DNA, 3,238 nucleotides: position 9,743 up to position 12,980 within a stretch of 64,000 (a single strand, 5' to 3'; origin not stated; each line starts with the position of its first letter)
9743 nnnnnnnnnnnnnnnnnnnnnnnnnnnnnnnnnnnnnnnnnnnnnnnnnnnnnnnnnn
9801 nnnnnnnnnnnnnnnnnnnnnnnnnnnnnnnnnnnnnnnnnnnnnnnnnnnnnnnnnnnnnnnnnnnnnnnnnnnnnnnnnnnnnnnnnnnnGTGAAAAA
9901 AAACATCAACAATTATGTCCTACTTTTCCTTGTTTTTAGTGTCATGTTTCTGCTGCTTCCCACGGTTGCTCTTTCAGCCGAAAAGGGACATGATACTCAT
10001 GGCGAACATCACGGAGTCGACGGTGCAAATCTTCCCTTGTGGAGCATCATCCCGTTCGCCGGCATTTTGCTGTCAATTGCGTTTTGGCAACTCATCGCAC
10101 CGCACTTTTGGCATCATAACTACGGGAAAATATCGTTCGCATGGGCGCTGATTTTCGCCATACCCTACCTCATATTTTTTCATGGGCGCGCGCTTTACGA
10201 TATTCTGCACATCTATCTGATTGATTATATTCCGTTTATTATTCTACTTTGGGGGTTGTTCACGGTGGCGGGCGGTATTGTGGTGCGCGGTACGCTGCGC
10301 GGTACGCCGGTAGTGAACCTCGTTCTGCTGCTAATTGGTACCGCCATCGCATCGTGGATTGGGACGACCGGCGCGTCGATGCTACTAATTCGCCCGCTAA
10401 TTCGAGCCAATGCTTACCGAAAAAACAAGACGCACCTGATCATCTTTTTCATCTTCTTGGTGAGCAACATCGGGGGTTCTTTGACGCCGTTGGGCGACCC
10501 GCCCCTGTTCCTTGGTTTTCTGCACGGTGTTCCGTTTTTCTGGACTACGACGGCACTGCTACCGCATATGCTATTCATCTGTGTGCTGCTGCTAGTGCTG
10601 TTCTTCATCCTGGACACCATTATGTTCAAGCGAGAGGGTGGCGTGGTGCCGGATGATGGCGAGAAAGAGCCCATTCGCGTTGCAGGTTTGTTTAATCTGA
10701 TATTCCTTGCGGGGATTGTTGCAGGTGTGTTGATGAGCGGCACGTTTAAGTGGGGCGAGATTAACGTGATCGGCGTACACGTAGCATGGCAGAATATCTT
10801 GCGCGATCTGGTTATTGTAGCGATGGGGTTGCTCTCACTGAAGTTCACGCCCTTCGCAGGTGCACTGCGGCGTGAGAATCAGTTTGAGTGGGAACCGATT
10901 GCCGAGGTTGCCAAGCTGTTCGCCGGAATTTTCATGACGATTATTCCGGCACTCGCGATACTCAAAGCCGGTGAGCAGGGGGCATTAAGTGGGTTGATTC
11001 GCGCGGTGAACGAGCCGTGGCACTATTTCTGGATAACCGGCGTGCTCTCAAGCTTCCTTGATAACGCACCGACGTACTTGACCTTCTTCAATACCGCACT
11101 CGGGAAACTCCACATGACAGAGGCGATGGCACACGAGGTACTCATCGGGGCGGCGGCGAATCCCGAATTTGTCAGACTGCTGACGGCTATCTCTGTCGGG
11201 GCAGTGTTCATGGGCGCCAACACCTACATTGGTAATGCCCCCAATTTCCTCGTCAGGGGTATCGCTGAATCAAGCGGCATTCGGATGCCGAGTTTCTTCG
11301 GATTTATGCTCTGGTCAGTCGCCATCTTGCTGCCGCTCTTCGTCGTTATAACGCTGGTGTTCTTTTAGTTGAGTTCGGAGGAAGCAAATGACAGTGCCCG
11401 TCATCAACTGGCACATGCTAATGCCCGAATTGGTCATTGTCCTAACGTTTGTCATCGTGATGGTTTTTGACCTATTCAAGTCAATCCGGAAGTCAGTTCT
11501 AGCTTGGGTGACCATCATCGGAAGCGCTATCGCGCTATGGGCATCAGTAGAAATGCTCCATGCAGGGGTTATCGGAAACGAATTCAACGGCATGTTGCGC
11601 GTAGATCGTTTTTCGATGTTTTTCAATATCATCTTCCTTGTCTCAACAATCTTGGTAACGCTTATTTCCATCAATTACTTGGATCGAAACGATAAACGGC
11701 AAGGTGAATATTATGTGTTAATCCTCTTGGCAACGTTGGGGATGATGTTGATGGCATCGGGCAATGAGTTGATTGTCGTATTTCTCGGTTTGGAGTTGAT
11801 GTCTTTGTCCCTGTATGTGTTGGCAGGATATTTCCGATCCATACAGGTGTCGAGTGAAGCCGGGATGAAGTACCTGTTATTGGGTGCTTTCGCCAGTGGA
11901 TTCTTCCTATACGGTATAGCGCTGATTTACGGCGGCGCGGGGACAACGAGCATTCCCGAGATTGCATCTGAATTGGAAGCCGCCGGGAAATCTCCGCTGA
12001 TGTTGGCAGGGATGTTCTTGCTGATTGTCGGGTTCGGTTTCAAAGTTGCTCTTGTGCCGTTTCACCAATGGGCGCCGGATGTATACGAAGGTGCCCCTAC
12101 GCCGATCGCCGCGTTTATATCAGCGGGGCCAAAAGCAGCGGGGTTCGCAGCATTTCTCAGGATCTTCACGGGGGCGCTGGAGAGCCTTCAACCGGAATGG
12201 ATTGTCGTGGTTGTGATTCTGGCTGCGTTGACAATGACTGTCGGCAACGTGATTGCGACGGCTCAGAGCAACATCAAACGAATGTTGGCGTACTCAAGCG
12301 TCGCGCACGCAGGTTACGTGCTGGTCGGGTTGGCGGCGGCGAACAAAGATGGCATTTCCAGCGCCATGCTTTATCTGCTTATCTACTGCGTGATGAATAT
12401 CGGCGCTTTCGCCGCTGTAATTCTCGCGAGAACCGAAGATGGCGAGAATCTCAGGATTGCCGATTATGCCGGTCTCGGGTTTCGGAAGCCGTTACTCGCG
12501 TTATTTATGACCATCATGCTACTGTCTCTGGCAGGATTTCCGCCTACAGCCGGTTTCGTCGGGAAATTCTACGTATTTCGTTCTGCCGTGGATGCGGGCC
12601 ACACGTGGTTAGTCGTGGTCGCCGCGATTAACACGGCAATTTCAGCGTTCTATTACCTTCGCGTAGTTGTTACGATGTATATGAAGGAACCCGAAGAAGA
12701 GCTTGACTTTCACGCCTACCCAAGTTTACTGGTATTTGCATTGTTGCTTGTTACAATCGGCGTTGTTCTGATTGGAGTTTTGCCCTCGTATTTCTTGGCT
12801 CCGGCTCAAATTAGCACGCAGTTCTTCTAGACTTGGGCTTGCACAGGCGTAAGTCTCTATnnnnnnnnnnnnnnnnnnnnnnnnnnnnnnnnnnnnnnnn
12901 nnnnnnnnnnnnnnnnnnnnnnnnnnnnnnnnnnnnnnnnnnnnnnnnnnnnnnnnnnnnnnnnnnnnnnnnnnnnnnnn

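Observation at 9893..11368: A 12-TM permease gene is inserted inside the complex I operon, and nuoI is absent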

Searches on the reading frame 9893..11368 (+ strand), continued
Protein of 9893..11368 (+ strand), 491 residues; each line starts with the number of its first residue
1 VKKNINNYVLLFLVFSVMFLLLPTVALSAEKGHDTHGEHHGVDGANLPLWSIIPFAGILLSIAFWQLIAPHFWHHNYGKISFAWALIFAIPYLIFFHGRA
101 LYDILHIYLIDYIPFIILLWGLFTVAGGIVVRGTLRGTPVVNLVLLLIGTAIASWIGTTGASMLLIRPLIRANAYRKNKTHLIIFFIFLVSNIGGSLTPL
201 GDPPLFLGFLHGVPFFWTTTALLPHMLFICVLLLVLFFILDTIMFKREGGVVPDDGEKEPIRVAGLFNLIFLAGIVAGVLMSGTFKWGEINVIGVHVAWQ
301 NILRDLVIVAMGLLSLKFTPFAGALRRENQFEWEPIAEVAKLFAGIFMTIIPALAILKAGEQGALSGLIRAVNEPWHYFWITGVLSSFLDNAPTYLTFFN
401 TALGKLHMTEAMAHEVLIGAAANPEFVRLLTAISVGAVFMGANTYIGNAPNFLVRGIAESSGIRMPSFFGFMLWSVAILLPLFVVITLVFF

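Call 88: get_annotated_region(hit=H5, flank=7000)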
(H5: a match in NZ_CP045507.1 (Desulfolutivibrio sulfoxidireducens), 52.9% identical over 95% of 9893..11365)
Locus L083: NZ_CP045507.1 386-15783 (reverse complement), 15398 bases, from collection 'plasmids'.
description: Desulfolutivibrio sulfoxidireducens strain DSM 106783 plasmid p1, complete sequence
organism: Desulfolutivibrio sulfoxidireducens (NCBI taxid 2773299)
taxonomy: Bacteria; Thermodesulfobacteriota; Desulfovibrionia; Desulfovibrionales; Desulfovibrionaceae; Desulfolutivibrio; Desulfolutivibrio sulfoxidireducens
host: -; source: cell culture,sewage treatment plant; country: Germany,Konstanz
typing (MOB-suite, as given by PLSDB): non-mobilizable
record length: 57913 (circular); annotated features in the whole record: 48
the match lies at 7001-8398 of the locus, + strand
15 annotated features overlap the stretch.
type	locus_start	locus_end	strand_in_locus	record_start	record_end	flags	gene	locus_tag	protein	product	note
CDS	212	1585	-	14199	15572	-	-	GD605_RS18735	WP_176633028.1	sigma 54-interacting transcriptional regulator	GO:0006355 - regulation of DNA-templated transcription [Evidence IEA]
CDS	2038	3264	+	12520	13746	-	-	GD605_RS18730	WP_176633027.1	TRAP transporter substrate-binding protein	-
CDS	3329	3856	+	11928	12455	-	-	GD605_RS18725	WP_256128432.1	TRAP transporter small permease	-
CDS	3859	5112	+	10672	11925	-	-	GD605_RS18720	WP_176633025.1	TRAP transporter large permease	GO:0008643 - carbohydrate transport [Evidence IEA]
CDS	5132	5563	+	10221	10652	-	-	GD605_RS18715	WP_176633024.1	YdhR family protein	-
CDS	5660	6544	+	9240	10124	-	-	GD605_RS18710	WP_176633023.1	amidohydrolase family protein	-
CDS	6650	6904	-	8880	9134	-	-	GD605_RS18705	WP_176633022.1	hypothetical protein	-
CDS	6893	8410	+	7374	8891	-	-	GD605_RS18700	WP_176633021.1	sodium:proton antiporter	-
CDS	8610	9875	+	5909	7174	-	-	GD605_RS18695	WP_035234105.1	SGNH/GDSL hydrolase family protein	-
CDS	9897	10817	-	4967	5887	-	-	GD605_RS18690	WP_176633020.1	efflux RND transporter periplasmic adaptor subunit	-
CDS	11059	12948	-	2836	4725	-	-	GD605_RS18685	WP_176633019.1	NAD+ synthase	GO:0009435 - NAD biosynthetic process [Evidence IEA]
CDS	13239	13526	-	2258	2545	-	-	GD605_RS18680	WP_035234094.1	hypothetical protein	-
CDS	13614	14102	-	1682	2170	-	-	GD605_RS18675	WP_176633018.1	hypothetical protein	-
CDS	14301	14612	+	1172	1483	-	-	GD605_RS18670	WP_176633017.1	hypothetical protein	-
CDS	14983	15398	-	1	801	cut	-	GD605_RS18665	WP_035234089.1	ParA family protein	-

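Call 90: list_cluster_members(proteins=[L081:3938-5356:+, L081:3866-5356:+])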
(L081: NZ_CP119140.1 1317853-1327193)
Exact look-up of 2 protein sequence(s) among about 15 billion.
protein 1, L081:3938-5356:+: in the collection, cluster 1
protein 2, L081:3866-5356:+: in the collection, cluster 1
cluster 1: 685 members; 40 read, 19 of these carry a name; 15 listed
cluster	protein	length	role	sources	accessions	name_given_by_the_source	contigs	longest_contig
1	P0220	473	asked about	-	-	sodium:proton antiporter [Neisseria gonorrhoeae] | Sodium:proton antiporter n=1 Tax=Neisseria gonorrhoeae TaxID=485 RepID=A0AAX2TMZ2_NEIGO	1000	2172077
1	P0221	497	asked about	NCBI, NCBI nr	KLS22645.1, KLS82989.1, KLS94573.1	sodium:proton antiporter [Neisseria gonorrhoeae MU_NG19] | sodium:proton antiporter [Neisseria gonorrhoeae SK36809]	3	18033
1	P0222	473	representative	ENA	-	-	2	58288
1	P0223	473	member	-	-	TPA: sodium:proton antiporter [Neisseria gonorrhoeae] | sodium:proton antiporter n=1 Tax=Neisseria gonorrhoeae TaxID=485 RepID=UPI0005DC7ABB | sodium:proton antiporter [Neisseria gonorrhoeae]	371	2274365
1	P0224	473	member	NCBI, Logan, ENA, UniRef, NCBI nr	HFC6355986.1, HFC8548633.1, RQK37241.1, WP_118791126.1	TPA: sodium:proton antiporter [Neisseria lactamica] | sodium:proton antiporter n=1 Tax=Neisseria TaxID=482 RepID=UPI000E578734 | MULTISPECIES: sodium:proton antiporter [Neisseria]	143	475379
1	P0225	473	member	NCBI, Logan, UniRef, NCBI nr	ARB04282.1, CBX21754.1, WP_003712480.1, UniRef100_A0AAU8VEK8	sodium:proton antiporter [Neisseria lactamica] | Sodium:proton antiporter n=1 Tax=Neisseria lactamica TaxID=486 RepID=A0AAU8VEK8_NEILA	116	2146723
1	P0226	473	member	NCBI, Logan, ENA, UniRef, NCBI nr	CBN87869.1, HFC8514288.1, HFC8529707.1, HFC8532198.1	TPA: sodium:proton antiporter [Neisseria lactamica] | Putative membrane protein n=1 Tax=Neisseria lactamica (strain 020-06) TaxID=489653 ... | sodium:proton antiporter [Neisseria lactamica]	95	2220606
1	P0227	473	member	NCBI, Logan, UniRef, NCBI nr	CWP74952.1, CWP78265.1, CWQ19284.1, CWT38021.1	sodium:proton antiporter [Neisseria meningitidis] | sodium:proton antiporter n=1 Tax=Neisseria meningitidis TaxID=487 RepID=UPI000766964F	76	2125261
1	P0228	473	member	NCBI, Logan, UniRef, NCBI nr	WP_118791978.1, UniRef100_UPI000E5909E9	sodium:proton antiporter [Neisseria bergeri] | sodium:proton antiporter n=1 Tax=Neisseria bergeri TaxID=1906581 RepID=UPI000E5909E9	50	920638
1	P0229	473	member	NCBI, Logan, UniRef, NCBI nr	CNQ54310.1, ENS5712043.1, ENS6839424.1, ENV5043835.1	sodium:proton antiporter [Neisseria gonorrhoeae] | sodium:proton antiporter n=1 Tax=Neisseria gonorrhoeae TaxID=485 RepID=UPI0005E7A6B1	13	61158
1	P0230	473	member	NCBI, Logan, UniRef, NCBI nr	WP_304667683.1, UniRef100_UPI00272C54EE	sodium:proton antiporter [Neisseria polysaccharea] | sodium:proton antiporter n=1 Tax=Neisseria polysaccharea TaxID=489 RepID=UPI00272C54EE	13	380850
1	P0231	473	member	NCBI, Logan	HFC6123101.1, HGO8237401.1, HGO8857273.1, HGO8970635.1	TPA: sodium:proton antiporter [Neisseria meningitidis]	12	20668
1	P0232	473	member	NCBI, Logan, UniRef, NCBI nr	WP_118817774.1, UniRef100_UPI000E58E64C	sodium:proton antiporter [Neisseria lactamica] | sodium:proton antiporter n=1 Tax=Neisseria lactamica TaxID=486 RepID=UPI000E58E64C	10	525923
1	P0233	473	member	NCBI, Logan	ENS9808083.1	sodium:proton antiporter [Neisseria gonorrhoeae]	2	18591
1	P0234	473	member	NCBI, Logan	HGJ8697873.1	TPA: sodium:proton antiporter [Neisseria gonorrhoeae]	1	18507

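Call 96: search_protein_representatives(protein=window:9893-11365:+)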
Query: 491 residues. Proteins with E-value up to 0.001 (for the whole library): 4304; up to 1e-10: 2770; up to 1e-30: 949. The best 150 are listed.
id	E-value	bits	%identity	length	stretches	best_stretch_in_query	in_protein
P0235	8.4e-186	635.3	63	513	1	31-491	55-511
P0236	1.1e-158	545.8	58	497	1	37-491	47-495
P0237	8.9e-154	529.6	55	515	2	13-249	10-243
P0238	1.3e-133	463.1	53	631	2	31-284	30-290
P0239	2.0e-130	452.6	53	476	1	7-491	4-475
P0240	2.5e-127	442.4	50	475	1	39-491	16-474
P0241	6.8e-127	440.9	63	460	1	36-365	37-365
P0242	4.4e-125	435.0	53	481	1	43-491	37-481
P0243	5.3e-125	434.7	54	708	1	39-490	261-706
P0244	1.6e-124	433.1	52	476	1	27-490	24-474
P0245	6.8e-122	424.4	62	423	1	30-365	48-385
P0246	1.8e-121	423.0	56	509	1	42-491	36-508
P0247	2.0e-121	422.9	49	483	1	10-491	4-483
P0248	1.0e-118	413.9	52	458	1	43-491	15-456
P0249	2.0e-118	413.0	51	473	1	44-489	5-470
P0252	8.7e-115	401.0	52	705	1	39-490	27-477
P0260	2.7e-110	386.2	51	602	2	37-254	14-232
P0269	7.3e-106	371.6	51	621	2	94-491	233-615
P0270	2.2e-104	366.7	48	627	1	46-491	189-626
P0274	3.9e-101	356.0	52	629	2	43-248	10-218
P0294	2.0e-93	330.6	47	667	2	36-279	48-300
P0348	8.6e-83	295.5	44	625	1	35-490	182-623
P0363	1.9e-80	287.7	45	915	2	296-491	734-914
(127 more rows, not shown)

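Call 97: search_protein_families(library=pfam, proteins=[P0243, P0252, P0363, P0270, P0348, P0238, P0269, P0294, P0260, P0274], max_evalue=0.001)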
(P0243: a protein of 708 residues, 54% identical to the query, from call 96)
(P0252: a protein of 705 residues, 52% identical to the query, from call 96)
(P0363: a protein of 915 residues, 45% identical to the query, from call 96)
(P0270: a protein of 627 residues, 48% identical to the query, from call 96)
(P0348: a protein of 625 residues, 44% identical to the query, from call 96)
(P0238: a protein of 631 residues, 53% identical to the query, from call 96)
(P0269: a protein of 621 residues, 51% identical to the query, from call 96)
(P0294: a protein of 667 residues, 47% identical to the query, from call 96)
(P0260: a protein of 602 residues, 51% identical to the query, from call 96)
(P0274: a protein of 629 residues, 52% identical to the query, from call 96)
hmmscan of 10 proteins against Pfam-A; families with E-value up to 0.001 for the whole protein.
P0243 (708 aa): 18 families
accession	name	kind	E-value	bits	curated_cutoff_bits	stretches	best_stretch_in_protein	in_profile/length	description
PF16980.11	CitMHS_2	-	9.4e-189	628.1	25.7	1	268-707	3-448/448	Putative citrate transport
PF00515.34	TPR_1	-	8.1e-36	120.8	27.8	5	172-205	1-34/34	Tetratricopeptide repeat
PF07719.23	TPR_2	-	1.1e-31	106.7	27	4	140-170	3-33/34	Tetratricopeptide repeat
PF13414.12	TPR_11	-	1.8e-30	104.8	26.8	5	116-152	6-42/42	TPR repeat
PF13181.12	TPR_8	-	2e-23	80.9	25.7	2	72-102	3-33/34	Tetratricopeptide repeat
PF13431.12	TPR_17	-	9.8e-18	63.3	24.4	2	94-125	3-34/34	Tetratricopeptide repeat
PF13432.12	TPR_16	-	5.3e-14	52.8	32.7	2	78-136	5-63/65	Tetratricopeptide repeat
PF13428.12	TPR_14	-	7.7e-14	51.3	23.5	1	71-112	2-43/44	Tetratricopeptide repeat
PF13371.12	TPR_9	-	5.2e-13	49.3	35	2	147-208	4-65/73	Tetratricopeptide repeat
PF13424.12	TPR_12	-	1.2e-11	45.1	30.1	3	106-169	5-76/77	Tetratricopeptide repeat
PF14559.12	TPR_19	-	1.3e-09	38.6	25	2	82-132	3-53/68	Tetratricopeptide repeat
PF03600.22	CitMHS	-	1.3e-09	38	31.9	1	294-630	8-313/336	Citrate transporter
PF13429.12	TPR_15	-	1.7e-07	31.4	26.2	0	69-134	112-176/280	Tetratricopeptide repeat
PF12569.14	NatA_aux_su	-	3.1e-07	30.1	33.3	0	72-135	194-257/515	N-terminal acetyltransferase A, auxiliary subunit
PF17874.7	TPR_MalT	-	4e-06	26.8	45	0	45-166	15-150/336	MalT-like TPR region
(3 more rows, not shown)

P0252 (705 aa): 3 families
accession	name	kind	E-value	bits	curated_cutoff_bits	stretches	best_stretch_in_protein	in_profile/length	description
PF16980.11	CitMHS_2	-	1.1e-183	611.4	25.7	1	33-477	2-447/448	Putative citrate transport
PF03600.22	CitMHS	-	5.4e-15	55.8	31.9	2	66-402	12-314/336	Citrate transporter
PF00691.25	OmpA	-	8.1e-13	49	27.2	1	589-684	2-88/98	OmpA family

P0363 (915 aa): 9 families
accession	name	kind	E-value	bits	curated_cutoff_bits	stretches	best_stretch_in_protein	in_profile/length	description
PF16980.11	CitMHS_2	-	5e-128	428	25.7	2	670-914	204-448/448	Putative citrate transport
PF13424.12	TPR_12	-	5.1e-21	75.1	30.1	3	259-316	18-74/77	Tetratricopeptide repeat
PF13374.12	TPR_10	-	2.4e-12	46.9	27.5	0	176-209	1-34/42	Tetratricopeptide repeat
PF24885.1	TPR_NPHP3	-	5.2e-11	42.8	100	2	108-199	116-205/239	Nephrocystin-3 TPR domain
PF03600.22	CitMHS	-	2.7e-10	40.3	31.9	2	426-859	82-336/336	Citrate transporter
PF07719.23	TPR_2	-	1.6e-06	28.2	27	0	177-200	1-24/34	Tetratricopeptide repeat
PF13181.12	TPR_8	-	3.6e-05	24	25.7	0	288-313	2-27/34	Tetratricopeptide repeat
PF00515.34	TPR_1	-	6.7e-05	23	27.8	0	177-203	1-27/34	Tetratricopeptide repeat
PF13176.12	TPR_7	-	0.00085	19.7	27.9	0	184-200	6-22/36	Tetratricopeptide repeat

P0270 (627 aa): 3 families
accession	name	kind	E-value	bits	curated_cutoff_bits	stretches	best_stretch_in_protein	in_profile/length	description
PF16980.11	CitMHS_2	-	1.3e-160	535.4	25.7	1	191-626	5-448/448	Putative citrate transport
PF03600.22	CitMHS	-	1.4e-13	51.2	31.9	1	283-537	80-312/336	Citrate transporter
PF23552.2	ParB_C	-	5e-06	26.3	23.8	1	84-126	4-46/50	ParB dimerisation domain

P0348 (625 aa): 2 families
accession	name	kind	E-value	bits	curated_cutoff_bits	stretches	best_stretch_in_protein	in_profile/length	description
PF16980.11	CitMHS_2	-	4.4e-133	444.7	25.7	1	193-623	3-447/448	Putative citrate transport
PF03600.22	CitMHS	-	4e-09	36.5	31.9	1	181-544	33-319/336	Citrate transporter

P0238 (631 aa): 2 families
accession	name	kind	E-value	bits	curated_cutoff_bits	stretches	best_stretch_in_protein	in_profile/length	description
PF16980.11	CitMHS_2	-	2.5e-171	570.7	25.7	2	47-299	5-254/448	Putative citrate transport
PF03600.22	CitMHS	-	2.7e-13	50.2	31.9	1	141-548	75-319/336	Citrate transporter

P0269 (621 aa): 2 families
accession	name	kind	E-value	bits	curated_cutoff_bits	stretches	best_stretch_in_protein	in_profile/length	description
PF16980.11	CitMHS_2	-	1.2e-152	509.2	25.7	2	220-615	38-448/448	Putative citrate transport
PF03600.22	CitMHS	-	2.2e-12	47.2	31.9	2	285-556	83-331/336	Citrate transporter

P0294 (667 aa): 2 families
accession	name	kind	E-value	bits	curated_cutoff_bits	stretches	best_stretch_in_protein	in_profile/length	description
PF16980.11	CitMHS_2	-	2.4e-151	504.8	25.7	2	67-314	9-254/448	Putative citrate transport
PF03600.22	CitMHS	-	1.2e-12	48.1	31.9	2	509-621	79-184/336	Citrate transporter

P0260 (602 aa): 2 families
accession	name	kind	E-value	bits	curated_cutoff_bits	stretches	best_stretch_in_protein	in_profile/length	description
PF16980.11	CitMHS_2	-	5.4e-150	500.4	25.7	2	23-232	3-213/448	Putative citrate transport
PF03600.22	CitMHS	-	3.3e-18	66.3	31.9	1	121-520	81-310/336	Citrate transporter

P0274 (629 aa): 2 families
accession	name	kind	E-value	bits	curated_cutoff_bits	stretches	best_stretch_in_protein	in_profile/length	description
PF16980.11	CitMHS_2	-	3.3e-146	487.9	25.7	2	14-220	4-208/448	Putative citrate transport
PF03600.22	CitMHS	-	1e-11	45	31.9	2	107-549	74-313/336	Citrate transporter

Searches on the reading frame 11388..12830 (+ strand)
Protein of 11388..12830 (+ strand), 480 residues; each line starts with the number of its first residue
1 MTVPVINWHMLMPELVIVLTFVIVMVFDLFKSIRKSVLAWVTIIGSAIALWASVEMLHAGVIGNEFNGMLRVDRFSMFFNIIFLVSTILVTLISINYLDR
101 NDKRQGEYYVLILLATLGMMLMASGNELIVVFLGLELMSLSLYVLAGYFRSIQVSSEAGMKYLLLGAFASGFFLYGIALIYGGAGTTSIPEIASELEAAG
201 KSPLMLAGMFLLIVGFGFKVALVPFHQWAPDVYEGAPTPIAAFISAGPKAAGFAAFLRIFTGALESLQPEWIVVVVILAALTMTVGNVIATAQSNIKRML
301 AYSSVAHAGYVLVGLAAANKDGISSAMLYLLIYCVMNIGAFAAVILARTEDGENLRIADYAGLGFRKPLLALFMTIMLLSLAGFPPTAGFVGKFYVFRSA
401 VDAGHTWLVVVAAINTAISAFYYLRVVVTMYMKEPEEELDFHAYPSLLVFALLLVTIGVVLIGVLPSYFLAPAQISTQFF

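Call 3: search_protein_families(library=pfam, proteins=[window:11388-12830:+], max_evalue=0.01)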
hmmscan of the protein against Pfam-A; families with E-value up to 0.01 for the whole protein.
window:11388-12830:+ (480 aa): 2 families
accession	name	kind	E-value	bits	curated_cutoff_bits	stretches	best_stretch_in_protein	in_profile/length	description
PF00361.26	Proton_antipo_M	-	9.6e-81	271.6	21.5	1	126-419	2-294/294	NADH:quinone oxidoreductase/Mrp antiporter, TM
PF00420.29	Oxidored_q2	-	0.003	17.7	26.1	1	109-185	4-83/95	NADH-ubiquinone/plastoquinone oxidoreductase chain 4L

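Call 14: search_protein_families(library=ncbifam, proteins=[window:11388-12830:+], max_evalue=0.001)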
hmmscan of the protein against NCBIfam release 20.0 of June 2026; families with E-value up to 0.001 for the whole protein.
window:11388-12830:+ (480 aa): 73 families (the best 25 are shown)
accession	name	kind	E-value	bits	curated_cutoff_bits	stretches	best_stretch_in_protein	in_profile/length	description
TIGR01770.1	NDH_I_N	subfamily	6.4e-140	467.2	332.6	1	9-469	2-471/472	NADH-quinone oxidoreductase subunit NuoN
NF004440.0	PRK05777.1-3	equivalog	7.6e-133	443.9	519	1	7-463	7-463/477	NADH-quinone oxidoreductase subunit NuoN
NF004442.0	PRK05777.1-5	equivalog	8.4e-130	434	523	1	3-471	3-472/483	NADH-quinone oxidoreductase subunit NuoN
NF004441.0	PRK05777.1-4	equivalog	4.4e-128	428.1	477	2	100-479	139-522/524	NADH-quinone oxidoreductase subunit NuoN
NF002701.0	PRK02504.1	equivalog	2.8e-123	412.1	569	1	7-447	11-451/513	NAD(P)H-quinone oxidoreductase subunit N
NF004446.0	PRK05777.2-4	equivalog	4.1e-114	382.5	590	1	6-468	9-486/502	NADH-quinone oxidoreductase subunit NuoN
NF004439.0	PRK05777.1-1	equivalog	1.9e-100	337.1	531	1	3-470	3-475/485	NADH-quinone oxidoreductase subunit NuoN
NF004444.0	PRK05777.2-2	equivalog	9.7e-97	325.1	496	1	5-469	11-478/496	NADH-quinone oxidoreductase subunit NuoN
NF004443.0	PRK05777.2-1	equivalog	6.1e-91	306.1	626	1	5-467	8-482/506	NADH-quinone oxidoreductase subunit NuoN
NF004445.0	PRK05777.2-3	equivalog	1.7e-89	301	408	1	10-461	9-463/475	NADH-quinone oxidoreductase subunit NuoN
NF004447.0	PRK05777.2-5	equivalog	2.1e-62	211.7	547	1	10-463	3-452/458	NADH-quinone oxidoreductase subunit NuoN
NF004448.0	PRK05777.2-6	equivalog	2.4e-61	208.2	869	1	6-438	13-449/492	NADH-quinone oxidoreductase subunit NuoN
NF006241.0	PRK08377.1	equivalog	2.7e-60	204.8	645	1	15-472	11-469/494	NADH dehydrogenase subunit N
TIGR01972.1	NDH_I_M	subfamily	1.6e-52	178.8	263.8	1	68-477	72-479/486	NADH-quinone oxidoreductase subunit M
NF006240.0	PRK08376.1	subfamily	5.1e-52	177.5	662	1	23-468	44-494/521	putative monovalent cation/H+ antiporter subunit D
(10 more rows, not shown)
